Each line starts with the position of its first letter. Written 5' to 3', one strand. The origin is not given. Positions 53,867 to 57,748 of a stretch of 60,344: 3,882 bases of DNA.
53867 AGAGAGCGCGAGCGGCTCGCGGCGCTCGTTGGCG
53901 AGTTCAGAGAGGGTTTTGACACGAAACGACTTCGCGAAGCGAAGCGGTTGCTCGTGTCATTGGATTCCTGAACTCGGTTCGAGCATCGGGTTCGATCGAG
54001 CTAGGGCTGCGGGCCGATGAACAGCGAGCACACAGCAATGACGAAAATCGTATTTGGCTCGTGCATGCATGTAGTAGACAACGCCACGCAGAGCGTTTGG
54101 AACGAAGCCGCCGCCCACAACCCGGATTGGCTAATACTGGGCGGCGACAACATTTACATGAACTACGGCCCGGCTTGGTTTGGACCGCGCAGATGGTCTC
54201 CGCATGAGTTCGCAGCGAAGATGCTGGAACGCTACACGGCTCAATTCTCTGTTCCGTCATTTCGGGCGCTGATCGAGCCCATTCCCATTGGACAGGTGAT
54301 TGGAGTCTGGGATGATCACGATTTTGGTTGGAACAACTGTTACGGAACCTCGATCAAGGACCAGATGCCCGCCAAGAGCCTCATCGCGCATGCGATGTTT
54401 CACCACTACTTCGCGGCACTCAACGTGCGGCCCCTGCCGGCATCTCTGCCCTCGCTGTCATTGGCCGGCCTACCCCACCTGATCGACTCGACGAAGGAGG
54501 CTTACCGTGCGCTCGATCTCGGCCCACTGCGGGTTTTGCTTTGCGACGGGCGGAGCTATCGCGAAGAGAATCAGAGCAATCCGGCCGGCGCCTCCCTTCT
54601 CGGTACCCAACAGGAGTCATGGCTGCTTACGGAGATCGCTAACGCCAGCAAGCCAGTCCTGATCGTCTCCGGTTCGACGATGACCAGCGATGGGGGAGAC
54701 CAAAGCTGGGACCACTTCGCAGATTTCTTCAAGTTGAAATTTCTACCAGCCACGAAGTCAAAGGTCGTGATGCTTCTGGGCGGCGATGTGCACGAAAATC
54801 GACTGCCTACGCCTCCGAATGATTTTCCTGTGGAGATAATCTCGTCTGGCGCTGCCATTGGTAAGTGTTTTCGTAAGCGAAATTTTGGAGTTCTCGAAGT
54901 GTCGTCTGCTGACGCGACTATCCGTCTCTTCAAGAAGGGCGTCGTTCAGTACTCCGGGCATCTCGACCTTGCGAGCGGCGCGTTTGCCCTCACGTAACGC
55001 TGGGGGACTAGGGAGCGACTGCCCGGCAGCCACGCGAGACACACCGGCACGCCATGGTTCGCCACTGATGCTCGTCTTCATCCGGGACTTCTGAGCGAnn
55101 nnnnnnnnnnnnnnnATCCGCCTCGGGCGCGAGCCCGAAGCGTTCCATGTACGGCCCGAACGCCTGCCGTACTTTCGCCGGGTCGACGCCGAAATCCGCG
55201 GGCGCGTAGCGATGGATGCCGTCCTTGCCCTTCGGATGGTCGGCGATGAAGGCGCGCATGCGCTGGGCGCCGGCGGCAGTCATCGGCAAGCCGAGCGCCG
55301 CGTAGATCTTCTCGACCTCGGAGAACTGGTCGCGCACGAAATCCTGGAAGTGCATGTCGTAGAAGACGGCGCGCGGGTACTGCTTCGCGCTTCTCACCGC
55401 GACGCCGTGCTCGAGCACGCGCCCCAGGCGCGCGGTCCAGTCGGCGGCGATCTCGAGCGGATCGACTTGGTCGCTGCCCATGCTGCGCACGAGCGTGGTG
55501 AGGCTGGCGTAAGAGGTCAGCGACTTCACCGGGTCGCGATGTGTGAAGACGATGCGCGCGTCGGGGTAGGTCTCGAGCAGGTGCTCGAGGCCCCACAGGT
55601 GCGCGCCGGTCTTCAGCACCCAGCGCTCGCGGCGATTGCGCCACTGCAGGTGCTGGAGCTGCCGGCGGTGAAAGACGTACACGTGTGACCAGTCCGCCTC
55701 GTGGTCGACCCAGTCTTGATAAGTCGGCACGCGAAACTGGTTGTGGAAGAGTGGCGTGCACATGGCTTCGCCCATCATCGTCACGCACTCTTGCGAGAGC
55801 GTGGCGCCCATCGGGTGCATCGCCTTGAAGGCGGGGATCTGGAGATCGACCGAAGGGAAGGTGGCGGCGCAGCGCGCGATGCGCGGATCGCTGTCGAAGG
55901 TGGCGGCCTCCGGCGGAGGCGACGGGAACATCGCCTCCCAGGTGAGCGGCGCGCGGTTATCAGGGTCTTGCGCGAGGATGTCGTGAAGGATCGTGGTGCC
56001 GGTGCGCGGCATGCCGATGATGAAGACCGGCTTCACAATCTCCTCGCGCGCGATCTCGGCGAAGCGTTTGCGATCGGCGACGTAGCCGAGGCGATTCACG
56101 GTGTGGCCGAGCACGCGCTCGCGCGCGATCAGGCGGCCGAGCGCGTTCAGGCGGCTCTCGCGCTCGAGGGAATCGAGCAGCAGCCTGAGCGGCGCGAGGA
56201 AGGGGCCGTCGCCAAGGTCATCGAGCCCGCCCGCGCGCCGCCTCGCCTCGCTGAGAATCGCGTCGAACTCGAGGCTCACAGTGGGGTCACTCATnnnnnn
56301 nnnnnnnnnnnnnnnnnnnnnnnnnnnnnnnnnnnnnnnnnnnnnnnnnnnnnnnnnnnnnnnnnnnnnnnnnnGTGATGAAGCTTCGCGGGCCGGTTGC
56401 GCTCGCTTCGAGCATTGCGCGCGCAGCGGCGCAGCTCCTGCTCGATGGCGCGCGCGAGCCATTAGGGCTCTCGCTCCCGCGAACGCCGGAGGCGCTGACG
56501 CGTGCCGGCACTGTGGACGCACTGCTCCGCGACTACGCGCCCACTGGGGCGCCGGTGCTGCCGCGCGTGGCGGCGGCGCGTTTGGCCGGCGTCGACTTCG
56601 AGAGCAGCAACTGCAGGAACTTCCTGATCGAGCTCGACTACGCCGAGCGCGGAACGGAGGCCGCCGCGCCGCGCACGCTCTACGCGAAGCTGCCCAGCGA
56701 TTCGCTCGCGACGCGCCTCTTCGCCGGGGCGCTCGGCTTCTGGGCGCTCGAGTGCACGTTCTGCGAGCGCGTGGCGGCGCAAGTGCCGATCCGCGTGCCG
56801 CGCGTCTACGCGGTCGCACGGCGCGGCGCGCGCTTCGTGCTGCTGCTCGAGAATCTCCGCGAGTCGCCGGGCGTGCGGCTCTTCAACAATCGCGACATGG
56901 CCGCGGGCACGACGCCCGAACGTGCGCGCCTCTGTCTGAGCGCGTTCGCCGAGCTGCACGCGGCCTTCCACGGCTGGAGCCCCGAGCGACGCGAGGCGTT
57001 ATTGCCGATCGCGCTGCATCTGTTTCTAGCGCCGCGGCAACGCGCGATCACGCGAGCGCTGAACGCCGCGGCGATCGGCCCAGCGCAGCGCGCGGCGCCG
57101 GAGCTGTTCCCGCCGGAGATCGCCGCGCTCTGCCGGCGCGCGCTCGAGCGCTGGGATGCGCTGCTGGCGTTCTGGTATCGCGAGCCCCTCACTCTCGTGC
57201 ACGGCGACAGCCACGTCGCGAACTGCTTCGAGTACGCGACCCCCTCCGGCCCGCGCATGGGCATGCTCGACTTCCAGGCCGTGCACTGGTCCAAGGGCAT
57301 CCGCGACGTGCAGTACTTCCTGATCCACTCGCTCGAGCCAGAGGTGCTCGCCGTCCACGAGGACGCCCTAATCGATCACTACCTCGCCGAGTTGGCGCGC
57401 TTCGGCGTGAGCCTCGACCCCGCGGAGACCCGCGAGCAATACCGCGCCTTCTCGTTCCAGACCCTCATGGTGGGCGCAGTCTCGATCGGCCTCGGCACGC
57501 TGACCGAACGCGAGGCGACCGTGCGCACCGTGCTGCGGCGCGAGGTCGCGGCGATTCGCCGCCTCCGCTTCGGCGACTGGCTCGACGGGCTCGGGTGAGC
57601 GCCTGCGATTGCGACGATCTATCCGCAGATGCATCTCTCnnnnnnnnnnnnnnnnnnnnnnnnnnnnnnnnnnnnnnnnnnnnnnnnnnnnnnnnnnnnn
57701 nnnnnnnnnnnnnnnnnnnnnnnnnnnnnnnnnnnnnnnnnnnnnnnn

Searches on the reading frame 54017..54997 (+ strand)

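Call 48: search_protein_families(library=pfam, proteins=[window:54017-54997:+], max_evalue=0.001)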
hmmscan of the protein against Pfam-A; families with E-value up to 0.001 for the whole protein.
window:54017-54997:+ (326 aa): 1 family
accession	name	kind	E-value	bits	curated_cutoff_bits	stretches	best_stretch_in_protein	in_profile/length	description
PF09423.15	PhoD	-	6.2e-14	52.3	27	1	13-225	3-217/343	PhoD-like phosphatase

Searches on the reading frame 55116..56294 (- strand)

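Call 48: search_protein_families(library=pfam, proteins=[window:55116-56294:-], max_evalue=0.001)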
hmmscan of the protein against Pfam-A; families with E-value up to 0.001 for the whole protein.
seq(393 aa): 3 families
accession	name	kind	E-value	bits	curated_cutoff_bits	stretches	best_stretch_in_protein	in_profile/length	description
PF13469.12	Sulfotransfer_3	-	2.3e-40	139.6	27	1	89-339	1-215/216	Sulfotransferase family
PF00685.33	Sulfotransfer_1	-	1.1e-08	35.2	22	1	89-345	3-190/255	Sulfotransferase domain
PF17784.7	Sulfotransfer_4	-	5.2e-07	30.2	22.8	1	230-320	74-164/215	Sulfotransferase domain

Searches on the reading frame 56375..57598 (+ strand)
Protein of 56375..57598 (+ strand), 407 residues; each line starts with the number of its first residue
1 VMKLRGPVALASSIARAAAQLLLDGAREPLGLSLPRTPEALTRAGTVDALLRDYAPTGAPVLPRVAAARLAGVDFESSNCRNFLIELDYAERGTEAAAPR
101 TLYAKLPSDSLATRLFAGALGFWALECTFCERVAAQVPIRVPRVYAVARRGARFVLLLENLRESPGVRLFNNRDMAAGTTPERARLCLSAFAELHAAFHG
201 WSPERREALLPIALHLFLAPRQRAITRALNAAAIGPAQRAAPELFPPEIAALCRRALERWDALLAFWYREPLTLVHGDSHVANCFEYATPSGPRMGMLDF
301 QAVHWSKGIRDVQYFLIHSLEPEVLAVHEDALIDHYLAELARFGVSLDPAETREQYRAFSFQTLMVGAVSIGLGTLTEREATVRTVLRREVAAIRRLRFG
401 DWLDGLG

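Call 7: search_protein_families(library=ncbifam, proteins=[window:56375-57598:+], max_evalue=0.01)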
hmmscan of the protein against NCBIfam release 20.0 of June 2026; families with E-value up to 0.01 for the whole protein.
window:56375-57598:+ (407 aa): 0 families

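Call 8: search_protein_families(library=pfam, proteins=[window:56375-57598:+], max_evalue=0.01)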
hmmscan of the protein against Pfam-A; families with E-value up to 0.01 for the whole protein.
window:56375-57598:+ (407 aa): 1 family
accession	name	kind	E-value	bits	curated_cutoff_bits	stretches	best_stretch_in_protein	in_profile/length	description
PF02958.26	EcKL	-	3.3e-14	53.3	22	1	141-342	78-287/294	Ecdysteroid kinase-like family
